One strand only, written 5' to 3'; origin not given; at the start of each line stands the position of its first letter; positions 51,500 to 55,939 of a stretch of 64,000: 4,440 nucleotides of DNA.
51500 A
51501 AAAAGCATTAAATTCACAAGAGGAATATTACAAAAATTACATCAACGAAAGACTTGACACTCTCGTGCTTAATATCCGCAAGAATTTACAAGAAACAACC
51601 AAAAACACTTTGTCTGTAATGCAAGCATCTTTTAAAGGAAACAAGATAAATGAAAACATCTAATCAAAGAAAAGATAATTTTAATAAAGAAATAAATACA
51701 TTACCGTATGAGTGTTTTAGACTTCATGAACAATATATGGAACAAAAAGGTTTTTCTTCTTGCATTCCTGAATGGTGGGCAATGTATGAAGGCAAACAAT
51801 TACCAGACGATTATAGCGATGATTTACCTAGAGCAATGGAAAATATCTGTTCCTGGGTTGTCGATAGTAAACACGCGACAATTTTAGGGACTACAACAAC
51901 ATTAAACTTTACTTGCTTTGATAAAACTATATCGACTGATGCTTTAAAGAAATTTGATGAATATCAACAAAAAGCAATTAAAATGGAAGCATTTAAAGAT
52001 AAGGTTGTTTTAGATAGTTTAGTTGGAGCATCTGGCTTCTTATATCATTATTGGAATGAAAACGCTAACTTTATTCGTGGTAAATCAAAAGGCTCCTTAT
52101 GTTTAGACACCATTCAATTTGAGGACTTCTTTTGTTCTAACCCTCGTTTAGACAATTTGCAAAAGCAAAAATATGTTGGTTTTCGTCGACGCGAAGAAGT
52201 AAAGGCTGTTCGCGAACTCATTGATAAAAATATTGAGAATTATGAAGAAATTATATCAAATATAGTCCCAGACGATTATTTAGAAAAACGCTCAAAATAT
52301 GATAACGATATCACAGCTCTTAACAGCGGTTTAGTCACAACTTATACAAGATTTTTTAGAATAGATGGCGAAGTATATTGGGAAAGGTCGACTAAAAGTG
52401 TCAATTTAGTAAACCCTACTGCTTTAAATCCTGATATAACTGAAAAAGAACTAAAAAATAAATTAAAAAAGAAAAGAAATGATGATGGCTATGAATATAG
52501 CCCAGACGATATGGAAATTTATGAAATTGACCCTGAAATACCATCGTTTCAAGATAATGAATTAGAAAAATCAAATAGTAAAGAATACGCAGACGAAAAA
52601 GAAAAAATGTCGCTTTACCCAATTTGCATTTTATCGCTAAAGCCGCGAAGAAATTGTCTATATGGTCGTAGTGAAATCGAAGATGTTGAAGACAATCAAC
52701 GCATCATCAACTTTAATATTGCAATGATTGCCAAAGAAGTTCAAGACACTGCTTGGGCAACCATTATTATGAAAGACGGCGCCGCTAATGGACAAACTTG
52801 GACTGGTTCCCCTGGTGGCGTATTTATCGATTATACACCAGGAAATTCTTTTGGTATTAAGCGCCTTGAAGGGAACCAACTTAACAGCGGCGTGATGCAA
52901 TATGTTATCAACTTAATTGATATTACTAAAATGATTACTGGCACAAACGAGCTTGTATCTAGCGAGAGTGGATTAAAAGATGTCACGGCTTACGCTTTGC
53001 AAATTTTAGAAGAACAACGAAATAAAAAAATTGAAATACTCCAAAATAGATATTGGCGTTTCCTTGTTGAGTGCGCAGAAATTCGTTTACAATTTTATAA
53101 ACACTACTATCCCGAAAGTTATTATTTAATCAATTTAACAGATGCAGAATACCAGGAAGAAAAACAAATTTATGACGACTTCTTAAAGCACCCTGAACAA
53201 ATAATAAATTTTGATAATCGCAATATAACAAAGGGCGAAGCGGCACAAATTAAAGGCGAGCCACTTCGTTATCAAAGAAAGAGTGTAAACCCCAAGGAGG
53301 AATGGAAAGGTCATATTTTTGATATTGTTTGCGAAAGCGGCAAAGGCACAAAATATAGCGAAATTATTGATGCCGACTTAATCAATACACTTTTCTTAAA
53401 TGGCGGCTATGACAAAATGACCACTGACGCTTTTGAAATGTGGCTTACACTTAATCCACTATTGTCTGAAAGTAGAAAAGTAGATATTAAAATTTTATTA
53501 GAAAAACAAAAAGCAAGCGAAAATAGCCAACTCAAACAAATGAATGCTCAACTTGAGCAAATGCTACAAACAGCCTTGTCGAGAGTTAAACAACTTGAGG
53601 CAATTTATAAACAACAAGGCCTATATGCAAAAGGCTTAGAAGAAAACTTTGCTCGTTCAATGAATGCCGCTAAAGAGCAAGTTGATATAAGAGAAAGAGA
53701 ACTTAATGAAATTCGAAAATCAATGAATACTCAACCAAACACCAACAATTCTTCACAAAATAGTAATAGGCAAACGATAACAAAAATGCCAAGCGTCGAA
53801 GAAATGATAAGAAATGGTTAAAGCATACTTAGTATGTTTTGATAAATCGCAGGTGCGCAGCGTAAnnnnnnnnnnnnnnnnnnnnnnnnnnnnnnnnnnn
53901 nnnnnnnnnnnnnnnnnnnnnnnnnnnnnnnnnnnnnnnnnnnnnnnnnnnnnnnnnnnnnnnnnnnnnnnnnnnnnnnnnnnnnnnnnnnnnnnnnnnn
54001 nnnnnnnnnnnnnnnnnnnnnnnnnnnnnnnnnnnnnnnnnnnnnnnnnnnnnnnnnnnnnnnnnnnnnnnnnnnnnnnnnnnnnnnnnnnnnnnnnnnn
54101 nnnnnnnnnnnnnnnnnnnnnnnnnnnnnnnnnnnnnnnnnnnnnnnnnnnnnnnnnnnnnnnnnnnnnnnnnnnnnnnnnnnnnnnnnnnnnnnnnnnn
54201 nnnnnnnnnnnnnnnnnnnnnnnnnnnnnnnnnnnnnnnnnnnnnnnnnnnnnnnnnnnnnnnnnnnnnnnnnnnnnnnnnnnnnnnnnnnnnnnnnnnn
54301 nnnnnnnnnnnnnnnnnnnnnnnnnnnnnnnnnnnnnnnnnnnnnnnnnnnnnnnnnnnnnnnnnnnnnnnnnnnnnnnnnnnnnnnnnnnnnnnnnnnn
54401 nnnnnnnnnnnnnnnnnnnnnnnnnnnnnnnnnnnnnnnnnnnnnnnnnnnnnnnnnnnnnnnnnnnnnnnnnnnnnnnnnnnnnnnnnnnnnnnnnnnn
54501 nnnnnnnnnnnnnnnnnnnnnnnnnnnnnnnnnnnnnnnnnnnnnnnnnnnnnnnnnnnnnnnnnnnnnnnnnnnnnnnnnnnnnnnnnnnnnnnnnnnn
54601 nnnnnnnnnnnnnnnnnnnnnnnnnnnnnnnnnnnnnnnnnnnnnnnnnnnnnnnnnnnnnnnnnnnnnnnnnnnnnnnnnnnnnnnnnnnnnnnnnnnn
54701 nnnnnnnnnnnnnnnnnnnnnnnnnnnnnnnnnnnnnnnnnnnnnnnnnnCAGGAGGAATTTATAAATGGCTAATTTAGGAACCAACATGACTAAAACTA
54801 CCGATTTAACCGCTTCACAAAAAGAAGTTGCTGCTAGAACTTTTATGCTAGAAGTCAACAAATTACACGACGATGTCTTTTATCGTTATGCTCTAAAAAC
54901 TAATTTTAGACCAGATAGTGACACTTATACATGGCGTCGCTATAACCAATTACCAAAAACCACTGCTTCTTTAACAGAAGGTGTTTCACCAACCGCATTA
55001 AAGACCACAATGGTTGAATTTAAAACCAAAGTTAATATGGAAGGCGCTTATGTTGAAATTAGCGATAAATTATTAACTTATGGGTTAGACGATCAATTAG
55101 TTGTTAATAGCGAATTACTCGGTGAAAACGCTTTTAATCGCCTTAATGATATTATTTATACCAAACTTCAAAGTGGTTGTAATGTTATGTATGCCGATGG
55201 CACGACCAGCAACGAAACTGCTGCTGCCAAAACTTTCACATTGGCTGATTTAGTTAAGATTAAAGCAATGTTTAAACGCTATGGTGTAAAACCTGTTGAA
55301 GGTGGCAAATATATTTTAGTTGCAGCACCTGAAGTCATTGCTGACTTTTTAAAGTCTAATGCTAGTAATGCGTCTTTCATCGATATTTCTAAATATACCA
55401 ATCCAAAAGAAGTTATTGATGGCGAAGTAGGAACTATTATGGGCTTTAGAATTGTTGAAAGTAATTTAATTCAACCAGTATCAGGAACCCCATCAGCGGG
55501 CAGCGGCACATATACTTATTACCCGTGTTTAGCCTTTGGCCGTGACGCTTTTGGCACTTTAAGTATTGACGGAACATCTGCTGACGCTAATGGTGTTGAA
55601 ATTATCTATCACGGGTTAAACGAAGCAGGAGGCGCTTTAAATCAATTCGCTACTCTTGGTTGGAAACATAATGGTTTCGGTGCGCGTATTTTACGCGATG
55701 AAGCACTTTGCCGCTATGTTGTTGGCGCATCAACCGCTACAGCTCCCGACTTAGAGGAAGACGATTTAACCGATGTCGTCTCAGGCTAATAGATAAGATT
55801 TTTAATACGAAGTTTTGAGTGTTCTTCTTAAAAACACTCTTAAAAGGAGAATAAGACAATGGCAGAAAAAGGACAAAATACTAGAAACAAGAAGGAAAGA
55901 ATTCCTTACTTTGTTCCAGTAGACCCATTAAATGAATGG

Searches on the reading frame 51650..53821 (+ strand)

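Call 45: search_protein_families(library=ncbifam, proteins=[window:51650-53821:+], max_evalue=0.00001)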
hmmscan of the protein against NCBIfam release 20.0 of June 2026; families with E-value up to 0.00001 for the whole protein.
window:51650-53821:+ (723 aa): 0 families

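Call 74: search_protein_families(library=phrogs, proteins=[window:51650-53821:+], max_evalue=0.00001)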
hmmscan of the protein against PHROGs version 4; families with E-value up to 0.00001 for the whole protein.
window:51650-53821:+ (723 aa): 1 family
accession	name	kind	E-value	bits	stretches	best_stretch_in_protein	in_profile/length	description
phrog_156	-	head and packaging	1.3e-18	67.8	1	26-703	20-659/681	portal protein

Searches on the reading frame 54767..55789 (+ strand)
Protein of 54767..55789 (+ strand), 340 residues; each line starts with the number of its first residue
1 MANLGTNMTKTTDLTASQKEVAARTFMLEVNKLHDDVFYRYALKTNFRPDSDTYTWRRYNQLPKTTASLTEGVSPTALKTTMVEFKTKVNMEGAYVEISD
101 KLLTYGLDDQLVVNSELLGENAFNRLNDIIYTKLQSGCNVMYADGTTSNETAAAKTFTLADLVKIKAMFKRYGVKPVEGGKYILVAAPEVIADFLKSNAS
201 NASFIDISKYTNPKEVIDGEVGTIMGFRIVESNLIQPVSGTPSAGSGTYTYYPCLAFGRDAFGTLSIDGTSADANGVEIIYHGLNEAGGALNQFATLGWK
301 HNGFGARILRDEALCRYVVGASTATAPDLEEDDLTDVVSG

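Call 74: search_protein_families(library=phrogs, proteins=[window:54767-55789:+], max_evalue=0.00001)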
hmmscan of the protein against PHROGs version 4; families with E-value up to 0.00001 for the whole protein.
window:54767-55789:+ (340 aa): 2 families
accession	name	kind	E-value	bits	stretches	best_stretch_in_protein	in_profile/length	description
phrog_1357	-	head and packaging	6.3e-44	151.4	1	6-325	21-350/356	major head protein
phrog_267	-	head and packaging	7.5e-10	39.5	1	148-266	179-285/410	major head protein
